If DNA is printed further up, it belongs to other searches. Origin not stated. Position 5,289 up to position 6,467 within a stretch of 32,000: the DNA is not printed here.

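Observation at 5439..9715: DUF1848 (CX3CX2C) gene coupled to a 1100-aa AEP-like / SF2 helicase / PLD-like protein: candidate uncharacterised nucleic-acid conflict module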

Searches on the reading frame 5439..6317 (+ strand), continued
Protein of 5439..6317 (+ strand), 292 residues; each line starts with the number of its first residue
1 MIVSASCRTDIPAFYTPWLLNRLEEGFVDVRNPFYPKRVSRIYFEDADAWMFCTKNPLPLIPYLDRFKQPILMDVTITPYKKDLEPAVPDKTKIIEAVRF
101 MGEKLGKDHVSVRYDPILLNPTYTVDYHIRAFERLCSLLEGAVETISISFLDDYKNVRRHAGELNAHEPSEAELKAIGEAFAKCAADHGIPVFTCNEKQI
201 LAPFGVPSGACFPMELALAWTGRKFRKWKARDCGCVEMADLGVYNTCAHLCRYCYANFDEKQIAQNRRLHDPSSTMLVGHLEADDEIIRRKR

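Call 50: fold_search(model_id=the predicted structure, library=pdb)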
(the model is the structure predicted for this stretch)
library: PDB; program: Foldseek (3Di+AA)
matches with E <= 10: 1607; with E <= 0.001: 1
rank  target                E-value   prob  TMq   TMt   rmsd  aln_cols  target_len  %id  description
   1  7tcw_A                6.0e-04  0.99  0.28  0.31   6.7       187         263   13  Methanobactin biosynthetic protein complex of MbnB and MbnC from Methylosinus trichosporium OB3b, H210S mutant (released 2022-03-23)
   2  7tcr_A                1.1e-03  0.98  0.27  0.30   6.8       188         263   14  Methanobactin biosynthetic protein complex of MbnB and MbnC from Methylosinus trichosporium OB3b at 2.62 Angstrom reso (released 2022-03-23)
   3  4azb                  1.2e-03  0.82  0.31  0.24  12.3       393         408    9  Differential inhibition of the tandem GH20 catalytic modules in the pneumococcal exo-beta-D-N-acetylglucosaminidase, Str (released 2013-07-10)
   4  4az6                  1.3e-03  0.91  0.32  0.24   9.9       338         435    9  Differential inhibition of the tandem GH20 catalytic modules in the pneumococcal exo-beta-D-N-acetylglucosaminidase, Str (released 2013-07-10)
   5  3pb2_F                2.0e-03  0.84  0.27  0.27  11.1       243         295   14  Characterisation of the first monomeric dihydrodipicolinate synthase variant reveals evolutionary insights (released 2011-11-23)
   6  8tnf_A                2.1e-03  0.92  0.29  0.25  10.5       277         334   12  Crystal structure of sulfohexulose-1-phosphate aldolase from Paracoccus onubensis strain Merri (released 2024-08-07)
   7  4az7                  2.1e-03  0.87  0.32  0.24  10.0       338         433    9  Differential inhibition of the tandem GH20 catalytic modules in the pneumococcal exo-beta-D-N-acetylglucosaminidase, Str (released 2013-07-10)
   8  4jx6_A                2.4e-03  0.98  0.34  0.18   7.9       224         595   11  Structure of the carboxyl transferase domain Y628A from Rhizobium etli pyruvate carboxylase with pyruvate (released 2013-05-29)
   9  4jx4_B                2.6e-03  0.92  0.34  0.20   8.1       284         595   12  Structure of the carboxyl transferase domain from Rhizobium etli pyruvate carboxylase (released 2013-05-29)
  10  2yl6                  2.6e-03  0.87  0.32  0.24   9.9       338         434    9  Inhibition of the pneumococcal virulence factor StrH and molecular insights into N-glycan recognition and hydrolysis (released 2011-09-14)
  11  2yll                  2.7e-03  0.91  0.31  0.23   9.4       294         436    8  Inhibition of the pneumococcal virulence factor StrH and molecular insights into N-glycan recognition and hydrolysis (released 2011-09-21)
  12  1vys                  3.1e-03  0.95  0.31  0.26   8.0       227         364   13  STRUCTURE OF PENTAERYTHRITOL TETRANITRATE REDUCTASE W102Y MUTANT AND COMPLEXED WITH PICRIC ACID (released 2004-05-26)
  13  8tnf_G                3.3e-03  0.92  0.30  0.27  10.0       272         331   11  Crystal structure of sulfohexulose-1-phosphate aldolase from Paracoccus onubensis strain Merri (released 2024-08-07)
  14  8tnf_B                4.0e-03  0.84  0.28  0.25  10.5       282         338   10  Crystal structure of sulfohexulose-1-phosphate aldolase from Paracoccus onubensis strain Merri (released 2024-08-07)
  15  7nc7_A                4.5e-03  0.41  0.22  0.23  14.8       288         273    9  Crystal structure of fructose-bisphosphate aldolases FBAC from Bacillus methanolicus (released 2021-02-17)
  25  4fhc                  1.1e-02  0.99  0.45  0.39   4.5       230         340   13  Spore photoproduct lyase (released 2012-07-18)
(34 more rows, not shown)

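Call 52: search_protein_families(library=pfam, proteins=[window:5439-6314:+], max_evalue=10)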
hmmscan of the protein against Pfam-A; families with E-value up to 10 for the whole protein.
window:5439-6314:+ (292 aa): 2 families
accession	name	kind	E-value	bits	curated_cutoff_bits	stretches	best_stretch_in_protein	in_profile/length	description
PF08902.16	DUF1848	-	1.9e-81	274.2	30.5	1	2-256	1-262/262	Domain of unknown function (DUF1848)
PF04055.27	Radical_SAM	-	0.086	13.5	29.5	1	243-262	3-20/166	Radical SAM superfamily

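Call 53: search_protein_families(library=pfam, proteins=[L091:7075-7995:+, L097:7111-7995:+, L099:7089-7994:+, L091:2820-4667:+, L094:9134-10852:-], max_evalue=0.001)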
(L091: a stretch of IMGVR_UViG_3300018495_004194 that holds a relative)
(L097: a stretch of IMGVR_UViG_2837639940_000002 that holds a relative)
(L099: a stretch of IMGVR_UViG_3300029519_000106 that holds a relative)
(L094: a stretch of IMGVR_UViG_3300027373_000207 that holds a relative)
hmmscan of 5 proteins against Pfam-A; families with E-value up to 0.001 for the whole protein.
L091:7075-7995:+ (307 aa): 0 families

L097:7111-7995:+ (295 aa): 0 families

L099:7089-7994:+ (302 aa): 0 families

L091:2820-4667:+ (616 aa): 2 families
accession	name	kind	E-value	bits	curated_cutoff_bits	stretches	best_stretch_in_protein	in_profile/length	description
PF00239.26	Resolvase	-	8.3e-26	91.3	23.3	1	47-196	2-144/145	Resolvase, N terminal domain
PF07508.19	Recombinase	-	7.8e-23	81.1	21.1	1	226-333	2-102/102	Recombinase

L094:9134-10852:- (573 aa): 3 families
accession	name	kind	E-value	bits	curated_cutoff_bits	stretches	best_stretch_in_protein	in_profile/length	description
PF00239.26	Resolvase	-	1.4e-40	139.2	23.3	1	22-170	2-145/145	Resolvase, N terminal domain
PF07508.19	Recombinase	-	2.9e-23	82.5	21.1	1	190-302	1-100/102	Recombinase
PF13408.12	Zn_ribbon_recom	-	1.6e-13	51.3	25.3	1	319-386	1-58/58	Recombinase zinc beta ribbon domain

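Call 56: find_encoding_contigs(protein=P0007, flank=6000, max_places=1)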
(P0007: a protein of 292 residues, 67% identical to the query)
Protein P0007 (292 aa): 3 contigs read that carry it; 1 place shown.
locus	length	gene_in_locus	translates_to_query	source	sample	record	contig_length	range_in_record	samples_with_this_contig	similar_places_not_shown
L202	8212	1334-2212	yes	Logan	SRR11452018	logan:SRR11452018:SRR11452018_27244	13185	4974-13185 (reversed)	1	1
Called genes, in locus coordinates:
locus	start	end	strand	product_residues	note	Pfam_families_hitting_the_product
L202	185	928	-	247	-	PF00702:Hydrolase, PF13419:HAD_2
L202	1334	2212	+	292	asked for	PF08902:DUF1848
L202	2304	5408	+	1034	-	PF22548:AEP-TOTE, PF00270:DEAD, PF04851:ResIII, PF00271:Helicase_C (weak)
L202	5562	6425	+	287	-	PF03682:UPF0158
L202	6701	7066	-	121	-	-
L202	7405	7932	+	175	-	PF08238:Sel1 (faint)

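Call 58: find_encoding_contigs(protein=P0015, flank=7000, max_places=2)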
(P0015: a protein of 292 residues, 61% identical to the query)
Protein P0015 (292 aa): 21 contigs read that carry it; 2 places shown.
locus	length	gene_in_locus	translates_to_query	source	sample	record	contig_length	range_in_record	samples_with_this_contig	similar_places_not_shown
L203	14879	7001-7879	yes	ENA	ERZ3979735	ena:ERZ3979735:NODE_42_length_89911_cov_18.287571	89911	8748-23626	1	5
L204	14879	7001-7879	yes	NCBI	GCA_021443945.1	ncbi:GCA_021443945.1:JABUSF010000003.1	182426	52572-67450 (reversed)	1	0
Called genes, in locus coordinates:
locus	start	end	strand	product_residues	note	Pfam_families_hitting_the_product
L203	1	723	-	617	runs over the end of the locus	PF01336:tRNA_anti-codon, PF00152:tRNA-synt_2, PF02938:GAD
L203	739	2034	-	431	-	PF13393:tRNA-synt_His, PF00587:tRNA-synt_2b, PF03129:HGTP_anticodon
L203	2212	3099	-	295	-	PF00702:Hydrolase (faint), PF08282:Hydrolase_3, PF13419:HAD_2 (faint), PF05116:S6PP (weak)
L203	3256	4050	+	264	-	PF02698:DUF218 (faint)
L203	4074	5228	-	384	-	PF04282:DUF438, PF01814:Hemerythrin, PF13596:PAS_10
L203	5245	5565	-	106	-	PF07883:Cupin_2, PF02311:AraC_binding (weak)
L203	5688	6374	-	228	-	PF00756:Esterase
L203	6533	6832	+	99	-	-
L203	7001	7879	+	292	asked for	PF08902:DUF1848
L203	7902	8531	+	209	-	PF03167:UDG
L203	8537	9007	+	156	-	-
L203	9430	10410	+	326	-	PF06723:MreB_Mbl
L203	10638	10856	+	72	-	PF01176:eIF-1a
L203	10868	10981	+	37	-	PF00444:Ribosomal_L36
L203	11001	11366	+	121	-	PF00416:Ribosomal_S13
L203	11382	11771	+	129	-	PF00411:Ribosomal_S11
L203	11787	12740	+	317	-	PF01193:RNA_pol_L, PF01000:RNA_pol_A_bac, PF03118:RNA_pol_A_CTD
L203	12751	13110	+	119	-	PF01196:Ribosomal_L17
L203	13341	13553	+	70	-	-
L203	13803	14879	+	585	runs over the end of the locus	PF00005:ABC_tran, PF02463:SMC_N (faint), PF13175:AAA_15 (faint), PF13555:AAA_29 (faint), PF00004:AAA (faint), PF12848:ABC_tran_Xtn, PF00005:ABC_tran, PF16326:ABC_tran_CTD, +6 more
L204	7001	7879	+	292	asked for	PF08902:DUF1848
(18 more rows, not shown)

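Call 59: find_encoding_contigs(protein=P0081, flank=7000, max_places=2)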
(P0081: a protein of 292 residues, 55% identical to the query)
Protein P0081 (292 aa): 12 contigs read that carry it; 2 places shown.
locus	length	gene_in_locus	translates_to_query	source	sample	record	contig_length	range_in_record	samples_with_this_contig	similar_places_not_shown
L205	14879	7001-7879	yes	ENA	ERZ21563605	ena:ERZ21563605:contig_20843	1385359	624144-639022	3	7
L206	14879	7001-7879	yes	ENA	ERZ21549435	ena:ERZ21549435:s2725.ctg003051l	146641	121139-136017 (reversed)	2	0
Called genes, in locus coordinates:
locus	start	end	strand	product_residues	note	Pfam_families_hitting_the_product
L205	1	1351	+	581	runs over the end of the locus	PF02195:ParB_N, PF17762:HTH_ParB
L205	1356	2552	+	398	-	PF14691:Fer4_20, PF00070:Pyr_redox (weak), PF01266:DAO (weak), PF01494:FAD_binding_3 (weak), PF07992:Pyr_redox_2, PF13450:NAD_binding_8, PF13738:Pyr_redox_3, PF00070:Pyr_redox, +10 more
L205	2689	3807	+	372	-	PF00005:ABC_tran, PF13304:AAA_21 (faint), PF00571:CBS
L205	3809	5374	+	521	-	PF00528:BPD_transp_1, PF04069:OpuAC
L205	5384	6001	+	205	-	PF13483:Lactamase_B_3, PF12706:Lactamase_B_2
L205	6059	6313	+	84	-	PF13453:Zn_ribbon_TFIIB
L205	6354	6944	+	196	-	PF12323:HTH_OrfB_IS605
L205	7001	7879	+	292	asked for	PF08902:DUF1848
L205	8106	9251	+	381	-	PF01381:HTH_3, PF07022:Phage_CI_repr (weak), PF12844:HTH_19, PF13443:HTH_26, PF13560:HTH_31, PF15731:MqsA_antitoxin (faint), PF16107:DUF4825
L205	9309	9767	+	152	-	-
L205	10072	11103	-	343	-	PF08240:ADH_N, PF16912:Glu_dehyd_C, PF00107:ADH_zinc_N, PF13602:ADH_zinc_N_2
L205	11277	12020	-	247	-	PF01391:Collagen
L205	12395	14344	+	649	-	PF00270:DEAD (faint), PF04851:ResIII, PF17757:UvrB_inter, PF27431:UvrB_3rd, PF00271:Helicase_C, PF12344:UvrB, PF02151:UVR (weak)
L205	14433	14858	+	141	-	PF04020:Phage_holin_4_2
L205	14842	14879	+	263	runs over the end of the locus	PF01790:LGT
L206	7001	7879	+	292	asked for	PF08902:DUF1848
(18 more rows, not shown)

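Call 60: find_related_loci(query=A2, collection=metagenome_contigs, flank=6000)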
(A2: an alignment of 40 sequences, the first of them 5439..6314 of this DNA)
Query A2 (292 aa) in metagenome_contigs; peptide patterns used: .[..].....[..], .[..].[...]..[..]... (x = any residue, [..] = any of these).
600 stretches matched a pattern (row limit reached: there are more); 595 encode a relative of the query (tblastn E <= 1e-3); the best 80 are kept; 80 distinct loci.
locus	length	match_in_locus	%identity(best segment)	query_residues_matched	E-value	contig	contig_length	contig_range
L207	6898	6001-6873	64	1-291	9e-133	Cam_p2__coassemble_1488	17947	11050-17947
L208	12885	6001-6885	54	1-292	4e-111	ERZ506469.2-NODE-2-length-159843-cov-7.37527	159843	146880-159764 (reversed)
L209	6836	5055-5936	54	1-290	8e-110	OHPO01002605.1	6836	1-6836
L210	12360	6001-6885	54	1-291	2e-109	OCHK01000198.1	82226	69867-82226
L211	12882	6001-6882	54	1-290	6e-109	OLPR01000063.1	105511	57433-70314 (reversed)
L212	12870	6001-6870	54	1-290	5e-108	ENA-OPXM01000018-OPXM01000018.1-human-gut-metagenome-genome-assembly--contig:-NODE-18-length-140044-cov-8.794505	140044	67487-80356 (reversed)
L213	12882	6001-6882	53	1-290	4e-108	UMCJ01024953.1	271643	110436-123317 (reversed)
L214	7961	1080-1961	53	1-290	3e-107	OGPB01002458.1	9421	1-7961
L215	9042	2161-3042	52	1-291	2e-107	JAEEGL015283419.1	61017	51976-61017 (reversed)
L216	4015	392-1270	53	1-291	7e-107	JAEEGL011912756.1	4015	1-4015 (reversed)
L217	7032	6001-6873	54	1-290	2e-105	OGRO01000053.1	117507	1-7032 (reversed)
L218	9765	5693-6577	51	1-291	2e-105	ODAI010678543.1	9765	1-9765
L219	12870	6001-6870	52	1-287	5e-105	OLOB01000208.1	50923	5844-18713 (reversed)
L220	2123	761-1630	50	1-290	2e-110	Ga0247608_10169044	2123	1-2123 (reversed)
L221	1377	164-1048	49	1-292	3e-113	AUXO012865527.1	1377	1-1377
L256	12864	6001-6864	49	1-292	8e-97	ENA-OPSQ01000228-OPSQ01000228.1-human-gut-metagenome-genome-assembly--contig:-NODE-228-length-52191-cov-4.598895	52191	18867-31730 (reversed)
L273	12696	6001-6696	50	53-292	2e-76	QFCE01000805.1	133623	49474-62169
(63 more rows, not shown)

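Call 62: search_protein_families(library=pfam, proteins=[L273:6711-7403:-, L212:3817-4554:-, L212:2917-3813:-, L256:9861-12458:+, L212:2357-2953:-, L211:2174-3730:+, L203:8537-9007:+], max_evalue=0.001)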
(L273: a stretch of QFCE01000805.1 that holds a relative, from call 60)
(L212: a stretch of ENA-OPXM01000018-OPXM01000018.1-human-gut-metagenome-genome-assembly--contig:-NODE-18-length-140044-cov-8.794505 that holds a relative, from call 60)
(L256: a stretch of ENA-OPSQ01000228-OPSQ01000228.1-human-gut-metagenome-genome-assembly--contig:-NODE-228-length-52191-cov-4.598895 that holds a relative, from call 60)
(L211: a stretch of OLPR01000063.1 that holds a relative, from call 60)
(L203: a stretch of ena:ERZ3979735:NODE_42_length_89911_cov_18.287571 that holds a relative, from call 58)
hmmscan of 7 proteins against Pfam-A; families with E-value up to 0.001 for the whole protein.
L273:6711-7403:- (231 aa): 3 families
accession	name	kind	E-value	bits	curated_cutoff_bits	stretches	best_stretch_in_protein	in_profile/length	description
PF13728.12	TraF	-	1.7e-05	25.2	23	1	99-152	122-174/224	F plasmid transfer operon protein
PF00462.30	Glutaredoxin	-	0.00019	22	22.9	1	111-152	1-38/60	Glutaredoxin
PF00085.26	Thioredoxin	-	0.00073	19.9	23.5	0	92-153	5-64/103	Thioredoxin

L212:3817-4554:- (246 aa): 2 families
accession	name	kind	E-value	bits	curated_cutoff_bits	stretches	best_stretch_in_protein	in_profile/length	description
PF04002.20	RadC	-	2.2e-42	144.2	22.1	1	122-241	1-120/121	RadC-like JAB domain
PF20582.4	UPF0758_N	-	1.5e-23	83.1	27.1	1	23-99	1-76/77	UPF0758 N-terminal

L212:2917-3813:- (299 aa): 1 family
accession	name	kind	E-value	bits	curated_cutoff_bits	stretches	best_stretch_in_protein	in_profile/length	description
PF04085.20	MreC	-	4.8e-31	107.9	28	1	140-292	1-146/147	Rod shape-determining protein MreC, barrel core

L256:9861-12458:+ (866 aa): 4 families
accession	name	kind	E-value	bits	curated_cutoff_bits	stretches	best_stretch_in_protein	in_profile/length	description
PF00476.26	DNA_pol_A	-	4.8e-157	523.2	34.3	1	494-864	3-381/381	DNA polymerase family A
PF02739.22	5_3_exonuc_N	-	9.9e-54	181.9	34.3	1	11-178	1-164/164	5'-3' exonuclease, N-terminal resolvase-like domain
PF01367.25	5_3_exonuc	-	8.4e-34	116.4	40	1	179-272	1-95/97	5'-3' exonuclease, C-terminal SAM fold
PF22619.2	DNA_polI_exo1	-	4.2e-11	43.3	27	1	323-406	7-92/140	DNA polymerase I, ribonuclease H-like domain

L212:2357-2953:- (199 aa): 1 family
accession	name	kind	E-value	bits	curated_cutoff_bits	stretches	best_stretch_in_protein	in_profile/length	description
PF04093.17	MreD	-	1.9e-09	38.3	24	1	20-172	8-153/158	rod shape-determining protein MreD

L211:2174-3730:+ (519 aa): 2 families
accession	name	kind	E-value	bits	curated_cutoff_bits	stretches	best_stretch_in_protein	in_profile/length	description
PF08245.18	Mur_ligase_M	-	4.8e-41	141.4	24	1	177-366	1-200/200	Mur ligase middle domain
PF02875.26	Mur_ligase_C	-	1.1e-11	46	28.4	1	388-509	1-123/127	Mur ligase, glutamate ligase domain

L203:8537-9007:+ (156 aa): 0 families

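Call 95: search_protein_families(library=phrogs, proteins=[window:5439-6314:+], max_evalue=0.001)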
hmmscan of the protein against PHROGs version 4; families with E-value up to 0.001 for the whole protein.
window:5439-6314:+ (292 aa): 0 families
